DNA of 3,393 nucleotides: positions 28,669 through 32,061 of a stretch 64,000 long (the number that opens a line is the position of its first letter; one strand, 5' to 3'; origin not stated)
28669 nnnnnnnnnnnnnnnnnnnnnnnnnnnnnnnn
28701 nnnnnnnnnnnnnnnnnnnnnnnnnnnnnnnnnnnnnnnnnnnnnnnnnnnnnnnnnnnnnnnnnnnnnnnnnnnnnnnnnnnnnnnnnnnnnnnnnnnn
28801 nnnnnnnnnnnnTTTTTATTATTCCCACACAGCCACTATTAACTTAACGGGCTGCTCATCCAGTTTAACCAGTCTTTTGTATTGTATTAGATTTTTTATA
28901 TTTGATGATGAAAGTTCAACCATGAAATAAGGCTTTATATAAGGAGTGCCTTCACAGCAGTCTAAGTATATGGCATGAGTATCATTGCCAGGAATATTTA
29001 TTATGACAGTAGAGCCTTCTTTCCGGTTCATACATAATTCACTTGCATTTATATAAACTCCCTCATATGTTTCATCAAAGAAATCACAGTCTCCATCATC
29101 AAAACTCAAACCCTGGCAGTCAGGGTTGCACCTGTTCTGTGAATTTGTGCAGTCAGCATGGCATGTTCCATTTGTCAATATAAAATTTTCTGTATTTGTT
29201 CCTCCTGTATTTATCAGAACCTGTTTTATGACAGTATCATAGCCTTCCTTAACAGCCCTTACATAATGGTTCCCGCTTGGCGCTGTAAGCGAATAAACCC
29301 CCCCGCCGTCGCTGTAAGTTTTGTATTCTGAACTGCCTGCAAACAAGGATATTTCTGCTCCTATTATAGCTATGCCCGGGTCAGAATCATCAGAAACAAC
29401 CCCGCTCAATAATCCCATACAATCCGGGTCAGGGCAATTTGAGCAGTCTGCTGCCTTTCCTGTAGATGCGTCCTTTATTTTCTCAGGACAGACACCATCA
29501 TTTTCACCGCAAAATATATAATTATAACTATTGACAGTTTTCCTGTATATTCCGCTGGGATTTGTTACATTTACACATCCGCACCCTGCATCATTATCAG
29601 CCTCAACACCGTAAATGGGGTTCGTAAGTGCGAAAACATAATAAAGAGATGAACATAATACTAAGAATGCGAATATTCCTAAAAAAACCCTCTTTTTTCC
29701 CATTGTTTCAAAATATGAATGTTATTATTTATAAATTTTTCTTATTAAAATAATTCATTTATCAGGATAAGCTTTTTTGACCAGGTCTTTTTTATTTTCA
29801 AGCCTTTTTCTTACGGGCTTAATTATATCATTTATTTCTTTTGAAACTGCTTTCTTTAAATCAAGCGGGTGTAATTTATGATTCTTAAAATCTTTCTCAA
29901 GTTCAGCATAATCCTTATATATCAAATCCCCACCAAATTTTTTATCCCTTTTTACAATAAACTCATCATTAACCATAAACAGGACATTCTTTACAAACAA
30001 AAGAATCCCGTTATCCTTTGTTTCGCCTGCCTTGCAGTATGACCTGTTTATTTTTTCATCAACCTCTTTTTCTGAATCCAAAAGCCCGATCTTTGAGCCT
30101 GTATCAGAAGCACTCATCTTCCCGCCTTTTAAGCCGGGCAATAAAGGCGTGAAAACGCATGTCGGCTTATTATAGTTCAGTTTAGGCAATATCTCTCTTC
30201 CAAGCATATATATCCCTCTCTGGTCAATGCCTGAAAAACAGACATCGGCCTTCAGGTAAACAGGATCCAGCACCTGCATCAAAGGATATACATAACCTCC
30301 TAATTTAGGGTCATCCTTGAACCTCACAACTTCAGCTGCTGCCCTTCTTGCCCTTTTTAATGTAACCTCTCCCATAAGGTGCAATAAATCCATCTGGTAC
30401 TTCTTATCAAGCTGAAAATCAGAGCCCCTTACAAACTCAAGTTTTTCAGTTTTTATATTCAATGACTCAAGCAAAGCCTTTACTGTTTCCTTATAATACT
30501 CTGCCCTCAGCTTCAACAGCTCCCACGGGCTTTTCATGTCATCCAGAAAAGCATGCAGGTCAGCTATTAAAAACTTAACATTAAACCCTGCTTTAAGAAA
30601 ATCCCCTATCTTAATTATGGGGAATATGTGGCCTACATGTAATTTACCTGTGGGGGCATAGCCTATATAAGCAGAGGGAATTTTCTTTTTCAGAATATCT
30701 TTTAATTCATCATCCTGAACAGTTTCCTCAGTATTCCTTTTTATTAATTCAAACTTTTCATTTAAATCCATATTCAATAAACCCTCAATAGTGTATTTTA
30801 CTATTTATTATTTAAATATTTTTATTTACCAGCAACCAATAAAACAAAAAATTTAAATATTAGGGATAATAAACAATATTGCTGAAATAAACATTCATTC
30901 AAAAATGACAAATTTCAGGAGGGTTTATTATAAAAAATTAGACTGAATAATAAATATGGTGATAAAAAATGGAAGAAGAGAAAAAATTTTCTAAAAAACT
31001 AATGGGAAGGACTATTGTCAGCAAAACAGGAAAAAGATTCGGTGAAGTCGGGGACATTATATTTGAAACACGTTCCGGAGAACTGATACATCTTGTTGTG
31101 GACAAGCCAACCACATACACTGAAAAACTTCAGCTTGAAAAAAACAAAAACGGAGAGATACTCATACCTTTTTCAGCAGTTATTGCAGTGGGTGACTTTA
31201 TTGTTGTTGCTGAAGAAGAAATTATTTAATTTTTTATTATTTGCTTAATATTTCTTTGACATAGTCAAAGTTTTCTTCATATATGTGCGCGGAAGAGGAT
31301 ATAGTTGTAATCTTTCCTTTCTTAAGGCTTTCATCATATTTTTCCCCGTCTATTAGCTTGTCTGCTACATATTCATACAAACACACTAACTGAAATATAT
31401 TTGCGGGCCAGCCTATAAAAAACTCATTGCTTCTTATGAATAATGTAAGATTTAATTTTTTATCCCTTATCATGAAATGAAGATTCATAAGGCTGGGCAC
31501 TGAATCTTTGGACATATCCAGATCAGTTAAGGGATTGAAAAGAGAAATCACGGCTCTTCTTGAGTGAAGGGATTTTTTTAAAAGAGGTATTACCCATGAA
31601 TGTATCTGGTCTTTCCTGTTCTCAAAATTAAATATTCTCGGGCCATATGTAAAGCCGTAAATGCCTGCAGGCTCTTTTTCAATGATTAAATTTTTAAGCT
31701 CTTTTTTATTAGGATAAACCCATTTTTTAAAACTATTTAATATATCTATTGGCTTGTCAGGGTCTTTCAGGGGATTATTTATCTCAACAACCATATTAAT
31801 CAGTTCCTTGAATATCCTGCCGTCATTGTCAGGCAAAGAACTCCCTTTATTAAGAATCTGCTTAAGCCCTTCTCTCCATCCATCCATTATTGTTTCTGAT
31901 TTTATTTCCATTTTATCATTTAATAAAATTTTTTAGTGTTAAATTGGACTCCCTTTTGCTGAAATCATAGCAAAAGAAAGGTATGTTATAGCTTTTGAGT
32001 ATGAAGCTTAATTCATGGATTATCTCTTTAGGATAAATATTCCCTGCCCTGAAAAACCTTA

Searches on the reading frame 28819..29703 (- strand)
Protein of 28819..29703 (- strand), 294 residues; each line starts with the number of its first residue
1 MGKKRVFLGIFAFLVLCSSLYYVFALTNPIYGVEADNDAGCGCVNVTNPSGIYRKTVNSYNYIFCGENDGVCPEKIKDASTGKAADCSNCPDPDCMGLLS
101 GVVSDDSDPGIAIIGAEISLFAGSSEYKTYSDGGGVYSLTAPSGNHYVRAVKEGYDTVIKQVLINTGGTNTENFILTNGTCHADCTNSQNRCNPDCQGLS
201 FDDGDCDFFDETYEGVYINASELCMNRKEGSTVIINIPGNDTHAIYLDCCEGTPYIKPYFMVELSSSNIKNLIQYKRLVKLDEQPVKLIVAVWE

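Call 6: search_protein_families(library=pfam, proteins=[window:28819-29703:-], max_evalue=1)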
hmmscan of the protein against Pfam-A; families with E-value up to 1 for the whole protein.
window:28819-29703:- (294 aa): 4 families
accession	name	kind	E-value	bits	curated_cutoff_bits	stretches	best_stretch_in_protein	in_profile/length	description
PF13620.12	CarboxypepD_reg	-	2.8e-09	37.6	32.3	1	99-177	2-82/82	Carboxypeptidase regulatory-like domain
PF13715.12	CarbopepD_reg_2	-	8e-05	23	32.2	1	99-179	1-79/88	CarboxypepD_reg-like domain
PF08308.17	PEGA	-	0.0035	17.7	20.8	1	140-169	30-60/71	PEGA domain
PF24552.1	Defensin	-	0.007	16.8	27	1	180-207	3-32/43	Defensin-like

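Call 11: search_protein_families(library=ncbifam, proteins=[window:28819-29703:-], max_evalue=10)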
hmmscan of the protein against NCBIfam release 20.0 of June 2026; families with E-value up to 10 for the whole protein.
window:28819-29703:- (294 aa): 2 families
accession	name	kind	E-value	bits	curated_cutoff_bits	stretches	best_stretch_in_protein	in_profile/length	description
NF052345.1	S_layer_anammox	exception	3.4e-05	21.4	1400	1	82-184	1298-1399/1596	Kustd1514 family S-layer glycoprotein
TIGR04333.1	Clo7Bot_mod_Cys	subfamily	7.5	6.5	31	1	177-196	12-32/34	Clo7bot family Cys-rich peptide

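Call 76: find_homologous_proteins(query=window:28822-29703:-, max_evalue=0.00001)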
Query window:28822-29703:- (294 aa): 4 proteins with E <= 0.00001 among 443 candidates.
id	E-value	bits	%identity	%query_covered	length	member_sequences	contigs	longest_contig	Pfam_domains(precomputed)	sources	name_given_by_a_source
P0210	5.1e-200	681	100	100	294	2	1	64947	PF13620.13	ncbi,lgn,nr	ncbi:carboxypeptidase regulatory-like domain-containing protein [Candidatus Woesearchaeota archaeon]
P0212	1.0e-162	558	81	100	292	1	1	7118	PF13715.13,PF08308.18,PF13620.13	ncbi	-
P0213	7.5e-40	155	36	88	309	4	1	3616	PF13620.13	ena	-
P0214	1.3e-37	148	33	100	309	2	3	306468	-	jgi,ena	jgi:hypothetical protein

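Call 77: find_encoding_contigs(protein=P0212, flank=8000)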
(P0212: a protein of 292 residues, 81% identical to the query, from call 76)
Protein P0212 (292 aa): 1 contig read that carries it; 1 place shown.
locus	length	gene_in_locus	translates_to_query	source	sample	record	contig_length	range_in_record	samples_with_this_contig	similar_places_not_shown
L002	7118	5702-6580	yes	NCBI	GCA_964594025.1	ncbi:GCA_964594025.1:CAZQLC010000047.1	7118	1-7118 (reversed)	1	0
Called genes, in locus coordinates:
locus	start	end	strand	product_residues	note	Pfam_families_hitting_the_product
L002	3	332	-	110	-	?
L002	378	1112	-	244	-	PF00149:Metallophos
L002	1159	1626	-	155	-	PF01037:AsnC_trans_reg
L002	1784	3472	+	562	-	-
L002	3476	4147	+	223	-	PF00303:Thymidylat_synt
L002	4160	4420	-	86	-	PF05239:PRC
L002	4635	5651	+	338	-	PF00579:tRNA-synt_1b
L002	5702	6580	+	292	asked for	PF13620:CarboxypepD_reg, PF13715:CarbopepD_reg_2 (weak), PF08308:PEGA (faint)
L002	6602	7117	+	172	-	?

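Call 78: find_encoding_contigs(protein=P0214, flank=8000)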
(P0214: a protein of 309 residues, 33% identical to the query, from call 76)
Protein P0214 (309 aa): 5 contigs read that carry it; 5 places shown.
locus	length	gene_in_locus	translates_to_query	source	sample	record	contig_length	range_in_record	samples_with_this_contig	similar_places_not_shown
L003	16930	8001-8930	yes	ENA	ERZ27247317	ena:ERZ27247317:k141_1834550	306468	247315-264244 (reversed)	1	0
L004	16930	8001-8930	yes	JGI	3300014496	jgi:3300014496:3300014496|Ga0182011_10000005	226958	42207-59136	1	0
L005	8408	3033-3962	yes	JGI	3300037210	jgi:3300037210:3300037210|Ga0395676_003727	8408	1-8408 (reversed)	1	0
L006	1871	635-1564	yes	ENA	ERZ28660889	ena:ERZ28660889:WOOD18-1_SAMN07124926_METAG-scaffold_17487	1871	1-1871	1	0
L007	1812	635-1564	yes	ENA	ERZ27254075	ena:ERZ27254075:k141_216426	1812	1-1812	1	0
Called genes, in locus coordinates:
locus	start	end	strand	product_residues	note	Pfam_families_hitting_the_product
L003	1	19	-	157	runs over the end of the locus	PF01037:AsnC_trans_reg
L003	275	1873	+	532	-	-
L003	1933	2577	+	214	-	PF00303:Thymidylat_synt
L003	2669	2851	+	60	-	-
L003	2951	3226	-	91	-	PF14947:HTH_45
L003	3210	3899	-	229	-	-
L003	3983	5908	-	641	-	PF02824:TGS, PF07973:tRNA_SAD, PF00587:tRNA-synt_2b, PF03129:HGTP_anticodon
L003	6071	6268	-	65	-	-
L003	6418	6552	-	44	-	-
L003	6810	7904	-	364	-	PF03193:RsgA_GTPase (faint), PF00009:GTP_EFTU (faint), PF01926:MMR_HSR1, PF02421:FeoB_N, PF16897:MMR_HSR1_Xtn, PF02824:TGS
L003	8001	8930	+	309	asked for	-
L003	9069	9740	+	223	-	-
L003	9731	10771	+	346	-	-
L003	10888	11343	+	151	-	-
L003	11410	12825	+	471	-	-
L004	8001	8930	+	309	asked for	-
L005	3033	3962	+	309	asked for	-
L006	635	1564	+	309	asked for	-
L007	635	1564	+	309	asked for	-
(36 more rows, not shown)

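Call 79: find_encoding_contigs(protein=P0213, flank=8000)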
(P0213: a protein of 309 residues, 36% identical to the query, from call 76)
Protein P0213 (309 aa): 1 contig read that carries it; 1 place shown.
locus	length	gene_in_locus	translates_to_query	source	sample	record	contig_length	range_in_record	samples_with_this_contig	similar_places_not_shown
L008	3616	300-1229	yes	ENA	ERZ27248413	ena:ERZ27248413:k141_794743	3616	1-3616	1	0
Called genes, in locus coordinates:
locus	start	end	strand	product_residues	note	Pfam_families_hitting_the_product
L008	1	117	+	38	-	?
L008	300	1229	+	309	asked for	PF13620:CarboxypepD_reg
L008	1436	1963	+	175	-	-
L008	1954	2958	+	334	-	-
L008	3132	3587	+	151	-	-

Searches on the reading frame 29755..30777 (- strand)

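Call 65: search_protein_families(library=pfam, proteins=[window:29755-30777:-], max_evalue=0.001)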
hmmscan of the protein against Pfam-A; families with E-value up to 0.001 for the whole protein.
window:29755-30777:- (340 aa): 1 family
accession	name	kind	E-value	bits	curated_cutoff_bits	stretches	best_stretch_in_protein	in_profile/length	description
PF00579.31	tRNA-synt_1b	-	2.4e-58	198.2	21.1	1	34-318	6-290/292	tRNA synthetases class I (W and Y)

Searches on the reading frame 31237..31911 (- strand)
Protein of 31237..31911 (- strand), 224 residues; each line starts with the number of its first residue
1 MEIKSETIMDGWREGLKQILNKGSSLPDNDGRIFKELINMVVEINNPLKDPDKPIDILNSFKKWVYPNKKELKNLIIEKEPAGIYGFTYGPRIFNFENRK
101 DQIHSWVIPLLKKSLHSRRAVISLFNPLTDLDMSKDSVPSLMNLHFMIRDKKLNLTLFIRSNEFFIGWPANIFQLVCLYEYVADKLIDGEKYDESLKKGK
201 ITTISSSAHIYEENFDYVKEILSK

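Call 65: search_protein_families(library=pfam, proteins=[window:31237-31911:-], max_evalue=0.001)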
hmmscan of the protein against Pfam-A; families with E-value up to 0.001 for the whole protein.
window:31237-31911:- (224 aa): 1 family
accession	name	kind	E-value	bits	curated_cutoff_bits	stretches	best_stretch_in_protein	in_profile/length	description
PF00303.24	Thymidylat_synt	-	1.2e-15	57.9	24.3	1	83-223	88-223/266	Thymidylate synthase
